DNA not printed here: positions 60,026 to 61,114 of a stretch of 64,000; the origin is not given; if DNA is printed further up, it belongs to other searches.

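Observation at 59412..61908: Three-gene translationally coupled cassette (wHTH, AbiEii-like NTase, metallophosphoesterase) inserted between hsdS and hsdM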

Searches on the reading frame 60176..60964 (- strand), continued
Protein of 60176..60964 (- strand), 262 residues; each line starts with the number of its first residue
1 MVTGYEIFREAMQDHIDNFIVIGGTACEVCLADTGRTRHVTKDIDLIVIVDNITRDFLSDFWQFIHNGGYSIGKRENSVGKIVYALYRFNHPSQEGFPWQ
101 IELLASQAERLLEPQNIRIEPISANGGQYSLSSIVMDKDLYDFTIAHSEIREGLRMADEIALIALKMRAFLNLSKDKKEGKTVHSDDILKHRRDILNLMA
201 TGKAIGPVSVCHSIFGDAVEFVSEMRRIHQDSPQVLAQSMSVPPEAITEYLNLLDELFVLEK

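Call 37: find_encoding_contigs(protein=P0036, flank=8000, max_places=3)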
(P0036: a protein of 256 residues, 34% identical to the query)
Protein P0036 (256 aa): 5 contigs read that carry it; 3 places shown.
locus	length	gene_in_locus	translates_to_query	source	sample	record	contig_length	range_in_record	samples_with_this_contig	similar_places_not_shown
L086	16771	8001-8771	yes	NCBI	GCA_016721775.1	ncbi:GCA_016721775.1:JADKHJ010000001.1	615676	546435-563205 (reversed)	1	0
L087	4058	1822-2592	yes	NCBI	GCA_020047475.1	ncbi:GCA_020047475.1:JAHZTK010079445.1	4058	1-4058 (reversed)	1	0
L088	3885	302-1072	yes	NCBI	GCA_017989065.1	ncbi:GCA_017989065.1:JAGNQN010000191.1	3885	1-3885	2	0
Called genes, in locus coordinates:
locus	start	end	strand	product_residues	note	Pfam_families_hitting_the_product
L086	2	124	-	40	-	PF03050:DDE_Tnp_IS66 (weak)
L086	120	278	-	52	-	-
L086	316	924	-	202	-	-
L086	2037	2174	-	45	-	-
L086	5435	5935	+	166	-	-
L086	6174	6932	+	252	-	PF00149:Metallophos, PF12850:Metallophos_2 (faint)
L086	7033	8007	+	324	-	-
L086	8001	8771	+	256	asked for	-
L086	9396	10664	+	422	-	PF18962:Por_Secre_tail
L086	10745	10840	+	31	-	-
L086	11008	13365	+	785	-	PF15902:Sortilin-Vps10 (faint), PF25852:DUF6242_C (weak), PF18962:Por_Secre_tail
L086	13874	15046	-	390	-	PF01757:Acyl_transf_3, PF07786:HGSNAT_cat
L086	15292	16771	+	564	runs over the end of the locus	PF24595:DUF7619, PF18962:Por_Secre_tail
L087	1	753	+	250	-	?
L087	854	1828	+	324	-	-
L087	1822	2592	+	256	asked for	-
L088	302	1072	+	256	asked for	-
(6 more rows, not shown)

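Call 38: find_encoding_contigs(protein=P0054, flank=6000, max_places=2)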
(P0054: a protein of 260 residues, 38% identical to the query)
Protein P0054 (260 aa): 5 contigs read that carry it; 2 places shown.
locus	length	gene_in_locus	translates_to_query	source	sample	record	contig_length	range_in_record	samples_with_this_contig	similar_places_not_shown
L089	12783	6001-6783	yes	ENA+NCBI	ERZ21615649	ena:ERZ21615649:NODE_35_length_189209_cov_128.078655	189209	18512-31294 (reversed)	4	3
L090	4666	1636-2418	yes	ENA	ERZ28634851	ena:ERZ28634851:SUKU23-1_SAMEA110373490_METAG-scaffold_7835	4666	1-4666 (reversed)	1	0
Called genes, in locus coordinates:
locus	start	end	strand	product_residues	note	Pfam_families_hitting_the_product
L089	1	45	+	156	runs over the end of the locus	PF04002:RadC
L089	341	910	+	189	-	PF01420:Methylase_S (weak)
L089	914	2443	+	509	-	PF12161:HsdM_N, PF02384:N6_Mtase, PF01170:UPF0020 (faint), PF05175:MTS (weak), PF07669:Eco57I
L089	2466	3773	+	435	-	PF21654:DncV-like_NTFase (weak)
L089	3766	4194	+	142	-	PF26395:E2-CBASS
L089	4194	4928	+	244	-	PF00149:Metallophos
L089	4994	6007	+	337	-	-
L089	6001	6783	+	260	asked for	-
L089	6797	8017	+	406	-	PF01420:Methylase_S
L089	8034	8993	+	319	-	PF18864:AbiTii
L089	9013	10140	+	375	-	PF18145:SAVED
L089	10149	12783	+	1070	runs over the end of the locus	PF04313:HSDR_N, PF04851:ResIII, PF18766:SWI2_SNF2, PF22679:T1R_D3-like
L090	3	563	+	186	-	?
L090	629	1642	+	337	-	-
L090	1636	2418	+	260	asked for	-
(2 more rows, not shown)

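Call 39: find_encoding_contigs(protein=P0085, flank=6000, max_places=2)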
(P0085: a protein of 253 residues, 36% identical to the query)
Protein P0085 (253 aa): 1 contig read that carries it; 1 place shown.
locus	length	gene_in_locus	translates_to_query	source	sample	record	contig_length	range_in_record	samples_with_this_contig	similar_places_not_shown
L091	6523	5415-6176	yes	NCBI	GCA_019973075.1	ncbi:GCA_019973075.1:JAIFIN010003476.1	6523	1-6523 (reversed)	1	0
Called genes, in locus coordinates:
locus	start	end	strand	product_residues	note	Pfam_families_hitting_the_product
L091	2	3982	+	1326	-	?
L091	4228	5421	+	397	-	-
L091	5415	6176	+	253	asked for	-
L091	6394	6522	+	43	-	?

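Call 40: find_encoding_contigs(protein=P0081, flank=6000, max_places=2)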
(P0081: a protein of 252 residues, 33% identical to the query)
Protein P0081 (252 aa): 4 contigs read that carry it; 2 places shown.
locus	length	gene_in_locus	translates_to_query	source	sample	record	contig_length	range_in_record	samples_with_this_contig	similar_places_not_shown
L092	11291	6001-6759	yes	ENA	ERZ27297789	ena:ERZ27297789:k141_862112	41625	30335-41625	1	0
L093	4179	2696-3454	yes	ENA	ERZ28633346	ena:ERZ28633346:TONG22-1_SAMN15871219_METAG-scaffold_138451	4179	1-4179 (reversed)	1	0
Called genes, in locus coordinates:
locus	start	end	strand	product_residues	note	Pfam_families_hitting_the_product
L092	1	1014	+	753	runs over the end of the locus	PF01751:Toprim, PF01131:Topoisom_bac, PF01396:Zn_ribbon_Top1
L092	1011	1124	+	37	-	-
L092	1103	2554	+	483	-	PF00079:Serpin, PF13306:LRR_5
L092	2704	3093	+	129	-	PF00436:SSB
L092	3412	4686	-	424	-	PF13173:AAA_14, PF13635:DUF4143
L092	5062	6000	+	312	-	-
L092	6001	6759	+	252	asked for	-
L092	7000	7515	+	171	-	PF04970:LRAT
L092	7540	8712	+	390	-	-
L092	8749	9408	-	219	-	PF00929:RNase_T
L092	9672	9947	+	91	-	-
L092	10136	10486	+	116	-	PF08797:HIRAN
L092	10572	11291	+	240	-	?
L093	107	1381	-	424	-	PF13173:AAA_14, PF13635:DUF4143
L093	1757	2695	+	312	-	-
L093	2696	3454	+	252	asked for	-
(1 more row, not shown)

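Call 41: find_encoding_contigs(protein=P0065, flank=6000, max_places=2)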
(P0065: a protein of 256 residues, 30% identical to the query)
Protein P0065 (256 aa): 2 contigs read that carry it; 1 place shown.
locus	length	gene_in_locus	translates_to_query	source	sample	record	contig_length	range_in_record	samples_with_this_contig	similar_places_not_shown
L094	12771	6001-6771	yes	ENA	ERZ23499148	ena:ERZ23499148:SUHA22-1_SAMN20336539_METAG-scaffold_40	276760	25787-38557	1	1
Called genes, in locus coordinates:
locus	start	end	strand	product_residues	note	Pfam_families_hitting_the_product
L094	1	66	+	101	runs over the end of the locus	PF12728:HTH_17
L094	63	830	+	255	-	-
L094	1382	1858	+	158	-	PF04343:DUF488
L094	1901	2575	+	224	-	PF00239:Resolvase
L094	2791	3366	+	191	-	PF01420:Methylase_S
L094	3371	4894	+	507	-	PF12161:HsdM_N, PF02384:N6_Mtase, PF05175:MTS (faint), PF07669:Eco57I (weak)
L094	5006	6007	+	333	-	-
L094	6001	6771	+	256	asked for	-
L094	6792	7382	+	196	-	-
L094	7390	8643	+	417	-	PF01420:Methylase_S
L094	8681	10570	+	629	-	PF03235:GmrSD_N, PF07510:GmrSD_C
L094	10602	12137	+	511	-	-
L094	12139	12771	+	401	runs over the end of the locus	PF09565:RE_NgoFVII, PF13091:PLDc_2 (weak)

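Call 56: search_protein_families(library=pfam, proteins=[L094:6792-7382:+, L092:7000-7515:+, L092:7540-8712:+, L091:4228-5421:+, L094:5006-6007:+, L092:5062-6000:+, L089:4994-6007:+, L086:7033-8007:+, L086:5435-5935:+], max_evalue=1)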
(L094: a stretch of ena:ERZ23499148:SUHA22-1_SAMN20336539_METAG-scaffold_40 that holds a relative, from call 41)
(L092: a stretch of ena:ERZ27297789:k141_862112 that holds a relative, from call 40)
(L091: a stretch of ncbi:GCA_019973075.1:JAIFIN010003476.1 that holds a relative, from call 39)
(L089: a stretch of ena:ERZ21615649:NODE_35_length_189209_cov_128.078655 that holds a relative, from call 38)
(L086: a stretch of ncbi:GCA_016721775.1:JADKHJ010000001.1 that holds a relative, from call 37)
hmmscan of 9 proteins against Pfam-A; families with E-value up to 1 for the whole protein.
L094:6792-7382:+ (196 aa): 1 family
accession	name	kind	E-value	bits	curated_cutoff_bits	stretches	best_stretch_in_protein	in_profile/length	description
PF01541.30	GIY-YIG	-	0.19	12.5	22.6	1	60-85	3-27/78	GIY-YIG catalytic domain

L092:7000-7515:+ (171 aa): 5 families
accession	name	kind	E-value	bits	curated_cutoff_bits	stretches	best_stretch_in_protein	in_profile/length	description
PF04970.19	LRAT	-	1.5e-11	45.1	24.3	1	36-138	5-118/120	Lecithin retinol acyltransferase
PF00877.26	NLPC_P60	-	0.0075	16.7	23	1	32-71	49-88/105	NlpC/P60 family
PF05608.18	RTE1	-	0.015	15.8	29.4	1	116-136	106-126/149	RTE1-like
PF05903.20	Peptidase_C97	-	0.023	15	29.2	1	50-134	35-117/151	PPPDE putative peptidase domain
PF14488.12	DUF4434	-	0.081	12.9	30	1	60-134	166-243/283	Domain of unknown function (DUF4434)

L092:7540-8712:+ (390 aa): 1 family
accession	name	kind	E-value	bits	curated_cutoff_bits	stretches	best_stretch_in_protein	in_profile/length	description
PF07076.17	DUF1344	-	0.03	14.5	23.1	1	123-143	12-32/60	Protein of unknown function (DUF1344)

L091:4228-5421:+ (397 aa): 0 families

L094:5006-6007:+ (333 aa): 3 families
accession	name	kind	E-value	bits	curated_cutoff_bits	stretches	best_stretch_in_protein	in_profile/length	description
PF01047.28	MarR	-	0.11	12.9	24.6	1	148-189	8-49/59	MarR family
PF09343.15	DUF2460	-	0.11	12.4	30.4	1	146-222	61-132/205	Conserved hypothetical protein 2217 (DUF2460)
PF02572.21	CobA_CobO_BtuR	-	0.14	12.8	25.7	0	177-238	55-116/172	ATP:corrinoid adenosyltransferase BtuR/CobO/CobP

L092:5062-6000:+ (312 aa): 4 families
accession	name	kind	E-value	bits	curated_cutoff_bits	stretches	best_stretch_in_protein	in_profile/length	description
PF00126.33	HTH_1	-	0.03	14.7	26.6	1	144-167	16-39/60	Bacterial regulatory helix-turn-helix protein, lysR family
PF12802.13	MarR_2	-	0.033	14.8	27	1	130-170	9-49/61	MarR family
PF22381.2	Staph_reg_Sar_Rot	-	0.079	13.5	27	1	127-176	15-63/85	Transcriptional regulator SarA/Rot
PF01514.23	YscJ_FliF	-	0.14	12.4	24.4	0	58-87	97-126/179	Secretory protein of YscJ/FliF family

L089:4994-6007:+ (337 aa): 11 families
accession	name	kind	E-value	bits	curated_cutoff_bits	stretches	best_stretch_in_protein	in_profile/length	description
PF12802.13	MarR_2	-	0.00036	21.1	27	1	136-189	5-53/61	MarR family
PF25212.1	HVO_A0114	-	0.0018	18.4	27.6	1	156-202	36-82/84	HVO_A0114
PF21984.2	DnaD_N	-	0.0029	18.2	27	1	138-209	18-89/101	DnaD N-terminal domain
PF01047.28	MarR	-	0.004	17.5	24.6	1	152-187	13-48/59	MarR family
PF07106.19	TBPIP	-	0.014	15.8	22.8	1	167-199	29-61/62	TBPIP/Hop2 winged helix domain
PF00392.27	GntR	-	0.024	14.8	27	1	158-190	26-58/64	Bacterial regulatory proteins, gntR family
PF13730.12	HTH_36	-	0.055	13.7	25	1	139-186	8-55/55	Helix-turn-helix domain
PF13143.11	DUF3986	-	0.13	13.9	20.5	1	143-200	9-65/85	Protein of unknown function (DUF3986)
PF14297.12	Lin1244_N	-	0.15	13.3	25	1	136-198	26-91/95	Lin1244/Lin1753-like, N-terminal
PF08279.18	HTH_11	-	0.16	12.4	25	1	155-189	14-47/55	HTH domain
PF08282.18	Hydrolase_3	-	0.21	11.7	20.9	1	127-316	39-198/255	haloacid dehalogenase-like hydrolase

L086:7033-8007:+ (324 aa): 1 family
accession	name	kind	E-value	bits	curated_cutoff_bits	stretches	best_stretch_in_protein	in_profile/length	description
PF08784.17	RPA_C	-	0.052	14.7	22.6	1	128-178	47-98/106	Replication protein A C terminal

L086:5435-5935:+ (166 aa): 0 families

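Call 59: find_related_loci(query=A1, collection=viral_contigs, flank=8000)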
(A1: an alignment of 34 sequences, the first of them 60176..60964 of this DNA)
Query A1 (262 aa) in viral_contigs; peptide patterns used: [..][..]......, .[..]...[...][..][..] (x = any residue, [..] = any of these).
197 stretches matched a pattern; 82 encode a relative of the query (tblastn E <= 1e-3); the best 80 are kept; 80 distinct loci.
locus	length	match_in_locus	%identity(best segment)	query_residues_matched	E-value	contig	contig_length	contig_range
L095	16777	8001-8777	42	1-261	2e-65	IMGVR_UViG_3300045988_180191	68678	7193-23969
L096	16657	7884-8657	43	1-261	2e-65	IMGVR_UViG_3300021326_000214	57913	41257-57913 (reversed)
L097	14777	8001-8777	42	1-261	8e-65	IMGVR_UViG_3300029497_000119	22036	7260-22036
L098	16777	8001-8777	42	1-261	8e-65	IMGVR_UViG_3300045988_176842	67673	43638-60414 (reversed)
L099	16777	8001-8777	42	1-261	8e-65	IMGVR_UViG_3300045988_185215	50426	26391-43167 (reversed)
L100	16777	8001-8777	42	1-261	8e-65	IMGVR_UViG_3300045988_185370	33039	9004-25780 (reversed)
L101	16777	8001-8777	42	1-261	7e-64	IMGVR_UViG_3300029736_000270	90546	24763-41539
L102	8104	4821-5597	42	1-261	7e-64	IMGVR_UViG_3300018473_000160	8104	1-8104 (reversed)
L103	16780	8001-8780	44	1-262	8e-62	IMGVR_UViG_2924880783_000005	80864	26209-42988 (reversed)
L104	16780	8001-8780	44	1-262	8e-62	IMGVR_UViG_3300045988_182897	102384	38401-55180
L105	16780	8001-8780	42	1-262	2e-60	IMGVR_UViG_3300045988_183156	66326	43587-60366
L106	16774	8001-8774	43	4-262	1e-58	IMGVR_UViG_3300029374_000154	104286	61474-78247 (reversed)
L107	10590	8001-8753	42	8-259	1e-56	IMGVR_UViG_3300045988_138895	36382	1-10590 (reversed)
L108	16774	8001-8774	42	4-262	2e-56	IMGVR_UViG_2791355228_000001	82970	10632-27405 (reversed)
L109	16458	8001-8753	42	8-259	1e-56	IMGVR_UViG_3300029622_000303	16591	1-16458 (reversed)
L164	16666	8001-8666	30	1-226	1e-35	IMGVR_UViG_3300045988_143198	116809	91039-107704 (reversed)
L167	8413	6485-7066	35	1-198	4e-34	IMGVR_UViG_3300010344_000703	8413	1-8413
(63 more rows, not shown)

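Call 60: find_related_loci(query=A5, collection=metagenome_contigs, flank=8000)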
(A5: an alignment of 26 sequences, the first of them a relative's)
Query A5 (256 aa) in metagenome_contigs; peptide patterns used: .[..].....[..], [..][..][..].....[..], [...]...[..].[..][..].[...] (x = any residue, [..] = any of these).
600 stretches matched a pattern (row limit reached: there are more); 429 encode a relative of the query (tblastn E <= 1e-3); the best 80 are kept; 80 distinct loci.
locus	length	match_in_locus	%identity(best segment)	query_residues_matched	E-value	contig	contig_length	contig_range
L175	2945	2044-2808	80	1-255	3e-147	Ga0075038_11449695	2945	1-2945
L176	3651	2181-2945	67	1-255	1e-119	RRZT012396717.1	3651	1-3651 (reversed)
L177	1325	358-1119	65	1-254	3e-126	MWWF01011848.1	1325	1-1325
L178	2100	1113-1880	68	1-256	1e-120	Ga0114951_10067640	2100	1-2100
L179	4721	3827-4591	66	1-255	2e-114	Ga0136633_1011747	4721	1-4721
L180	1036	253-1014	66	1-254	9e-125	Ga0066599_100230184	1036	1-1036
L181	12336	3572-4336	62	1-255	3e-112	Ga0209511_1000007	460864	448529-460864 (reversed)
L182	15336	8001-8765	62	1-255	4e-109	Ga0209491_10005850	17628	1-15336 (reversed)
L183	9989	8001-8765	64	1-255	3e-108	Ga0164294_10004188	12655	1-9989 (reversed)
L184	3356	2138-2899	62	1-254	6e-109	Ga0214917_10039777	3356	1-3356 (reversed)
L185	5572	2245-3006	61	1-254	5e-105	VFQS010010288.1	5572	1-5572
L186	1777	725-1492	58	1-256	2e-110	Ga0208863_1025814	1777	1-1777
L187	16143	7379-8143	58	1-255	2e-103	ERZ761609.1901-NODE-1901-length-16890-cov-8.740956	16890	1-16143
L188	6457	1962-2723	59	1-254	4e-103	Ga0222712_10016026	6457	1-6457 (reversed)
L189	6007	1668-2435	59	1-256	6e-102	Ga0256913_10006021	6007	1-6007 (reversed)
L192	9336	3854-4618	55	1-255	4e-96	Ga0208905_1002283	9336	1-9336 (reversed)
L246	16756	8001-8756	47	4-254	9e-76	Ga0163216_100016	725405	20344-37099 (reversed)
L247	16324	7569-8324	47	1-252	4e-75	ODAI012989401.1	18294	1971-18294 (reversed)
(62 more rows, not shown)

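Call 65: search_protein_families(library=pfam, proteins=[L056:7376-8476:+, L056:8479-9594:+, L073:10792-14115:+, L164:8811-12251:+, L247:8343-9134:+, L192:4874-6028:+, L167:7314-7571:+, L246:9253-10293:+], max_evalue=0.01)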
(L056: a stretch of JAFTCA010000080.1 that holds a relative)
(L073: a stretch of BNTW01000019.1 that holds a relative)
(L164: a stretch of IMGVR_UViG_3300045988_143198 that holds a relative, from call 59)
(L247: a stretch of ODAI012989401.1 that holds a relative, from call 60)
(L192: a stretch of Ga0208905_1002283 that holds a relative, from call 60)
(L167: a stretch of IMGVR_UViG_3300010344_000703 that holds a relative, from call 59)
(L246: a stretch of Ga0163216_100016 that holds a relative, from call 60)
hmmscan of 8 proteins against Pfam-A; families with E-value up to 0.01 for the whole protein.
L056:7376-8476:+ (366 aa): 4 families
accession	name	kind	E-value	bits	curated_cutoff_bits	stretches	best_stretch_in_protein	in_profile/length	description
PF12698.13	ABC2_membrane_3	-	1.2e-53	182.9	31.6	1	19-358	1-345/347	ABC-2 family transporter protein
PF01061.29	ABC2_membrane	-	1.5e-26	93.7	26.9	1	169-330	51-209/211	ABC-2 type transporter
PF12679.13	ABC2_membrane_2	-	5.6e-19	68.9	27.2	1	6-363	2-279/283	ABC-2 family transporter protein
PF12730.13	ABC2_membrane_4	-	0.00046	20.6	27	1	159-291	37-177/179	ABC-2 family transporter protein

L056:8479-9594:+ (371 aa): 4 families
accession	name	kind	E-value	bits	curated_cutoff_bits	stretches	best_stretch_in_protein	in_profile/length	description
PF12698.13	ABC2_membrane_3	-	8.6e-45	153.8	31.6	1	24-363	6-346/347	ABC-2 family transporter protein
PF01061.29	ABC2_membrane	-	5.6e-25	88.6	26.9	1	154-335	27-210/211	ABC-2 type transporter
PF12679.13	ABC2_membrane_2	-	2.6e-17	63.4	27.2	1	7-367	3-279/283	ABC-2 family transporter protein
PF12730.13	ABC2_membrane_4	-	0.002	18.5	27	0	167-297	41-178/179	ABC-2 family transporter protein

L073:10792-14115:+ (1107 aa): 2 families
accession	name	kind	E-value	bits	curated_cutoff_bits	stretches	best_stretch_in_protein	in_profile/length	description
PF13589.12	HATPase_c_3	-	0.001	19.6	25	1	44-155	9-126/137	Histidine kinase-, DNA gyrase B-, and HSP90-like ATPase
PF13020.12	NOV_C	-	0.0055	17.2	22.1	0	963-1026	37-90/91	Protein NO VEIN, C-terminal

L164:8811-12251:+ (1146 aa): 5 families
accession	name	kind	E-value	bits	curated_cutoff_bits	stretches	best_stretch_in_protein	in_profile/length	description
PF13289.12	SIR2_2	-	5.4e-15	56.2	24.5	1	120-240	2-123/141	SIR2-like domain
PF02810.21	SEC-C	-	2.8e-07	30.7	20.4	1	1124-1139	2-17/19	SEC-C motif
PF13191.12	AAA_16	-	3.7e-06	28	32.6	1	311-387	1-64/167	AAA ATPase domain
PF25199.1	nSTAND_NTPase5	-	0.0007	19.9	34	1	321-428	27-139/145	Novel STAND NTPase 5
PF25068.1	ARM_TT21_4th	-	0.0042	17.8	30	0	521-621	44-138/153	Tetratricopeptide repeat protein 21 forth ARM domain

L247:8343-9134:+ (263 aa): 1 family
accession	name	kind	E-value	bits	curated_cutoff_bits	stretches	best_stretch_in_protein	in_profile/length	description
PF00149.33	Metallophos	-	5.7e-09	37.1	21.5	1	14-234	3-189/191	Calcineurin-like phosphoesterase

L192:4874-6028:+ (384 aa): 7 families
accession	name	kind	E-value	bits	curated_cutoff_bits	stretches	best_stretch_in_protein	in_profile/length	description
PF22725.1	GFO_IDH_MocA_C3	-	2.1e-25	89.6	27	1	131-279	1-123/124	GFO/IDH/MocA C-terminal domain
PF01408.29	GFO_IDH_MocA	-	1.5e-22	81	24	1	4-122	1-119/120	Oxidoreductase family, NAD-binding Rossmann fold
PF02894.22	GFO_IDH_MocA_C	-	1.7e-15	57.9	22.9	1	137-379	3-215/218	Oxidoreductase family, C-terminal alpha/beta domain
PF03435.24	Sacchrp_dh_NADP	-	8.4e-05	23.4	25.1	1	6-100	1-100/129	Saccharopine dehydrogenase NADP binding domain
PF01118.30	Semialdhyde_dh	-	0.0013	19.6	26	1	5-93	1-94/121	Semialdehyde dehydrogenase, NAD binding domain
PF03721.20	UDPG_MGDP_dh_N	-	0.0021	18.1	27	1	5-42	2-37/187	UDP-glucose/GDP-mannose dehydrogenase family, NAD binding domain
PF03447.22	NAD_binding_3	-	0.0022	19.1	24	1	10-116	1-110/116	Homoserine dehydrogenase, NAD binding domain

L167:7314-7571:+ (85 aa): 5 families
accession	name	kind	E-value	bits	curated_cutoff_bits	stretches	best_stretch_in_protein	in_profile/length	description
PF13412.12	HTH_24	-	1.6e-05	24.8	21.9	1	26-71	2-47/48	Winged helix-turn-helix DNA-binding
PF12802.13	MarR_2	-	2.3e-05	24.9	27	1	32-80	10-59/61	MarR family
PF01978.25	TrmB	-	0.0043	17.3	25.6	1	31-75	12-56/68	Sugar-specific transcriptional regulator TrmB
PF00392.27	GntR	-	0.005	16.9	27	1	43-74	26-57/64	Bacterial regulatory proteins, gntR family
PF24270.1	HTH_Cmi2_C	-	0.0092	16.7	27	0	6-75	56-122/125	Cmi2, C-terminal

L246:9253-10293:+ (346 aa): 3 families
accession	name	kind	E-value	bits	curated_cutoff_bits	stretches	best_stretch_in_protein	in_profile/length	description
PF02661.23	Fic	-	9.7e-15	55.6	24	1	202-296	1-93/93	Fic/DOC family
PF03965.22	Penicillinase_R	-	7.1e-05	23.6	22.6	1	2-62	1-63/115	Penicillinase repressor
PF08100.18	Dimerisation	-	0.0068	16.6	25.6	0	6-66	27-86/93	O-methyltransferase dimerisation domain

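Call 97: search_protein_families(library=phrogs, proteins=[window:60176-60964:-], max_evalue=0.001)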
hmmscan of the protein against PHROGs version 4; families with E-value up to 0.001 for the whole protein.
window:60176-60964:- (262 aa): 0 families

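Call 99: search_protein_representatives(alignment_id=A1)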
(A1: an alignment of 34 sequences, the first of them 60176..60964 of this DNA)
Query: 34 sequences, 256 profile positions. Proteins with E-value up to 0.001 (for the whole library): 3518; up to 1e-10: 2204; up to 1e-30: 755. The best 150 are listed.
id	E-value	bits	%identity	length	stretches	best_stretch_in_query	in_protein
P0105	2.0e-100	352.0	-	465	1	1-255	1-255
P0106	4.6e-98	344.3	-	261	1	1-254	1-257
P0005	6.3e-97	340.5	-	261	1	1-254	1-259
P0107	1.4e-96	339.4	-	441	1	1-254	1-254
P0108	1.9e-96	339.0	-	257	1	1-254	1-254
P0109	5.8e-95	334.1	-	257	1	1-254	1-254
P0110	1.9e-94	332.4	-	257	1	1-254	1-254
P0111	9.1e-94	330.2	-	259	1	1-253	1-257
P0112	4.7e-93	327.8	-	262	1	1-254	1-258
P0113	2.3e-90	319.0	-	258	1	1-255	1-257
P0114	1.7e-89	316.2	-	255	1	1-254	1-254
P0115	5.7e-89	314.5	-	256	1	1-248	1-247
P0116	4.4e-88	311.6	-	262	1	1-254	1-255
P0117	2.6e-86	305.8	-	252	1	1-253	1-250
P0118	3.3e-86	305.4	-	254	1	1-253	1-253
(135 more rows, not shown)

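Call 112: search_protein_families(library=pfam, proteins=[L081:6373-7827:+], max_evalue=0.001)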
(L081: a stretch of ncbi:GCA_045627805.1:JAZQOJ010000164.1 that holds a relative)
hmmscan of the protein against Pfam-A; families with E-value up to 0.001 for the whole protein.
L081:6373-7827:+ (484 aa): 2 families
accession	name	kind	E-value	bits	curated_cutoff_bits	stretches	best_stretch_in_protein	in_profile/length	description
PF13749.12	HATPase_c_4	-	7.4e-18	64.8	26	1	317-400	1-89/89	Putative ATP-dependent DNA helicase recG C-terminal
PF04326.19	SLFN_AlbA_2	-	1e-13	52.2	25.3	1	19-138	1-115/118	Schlafen, AlbA_2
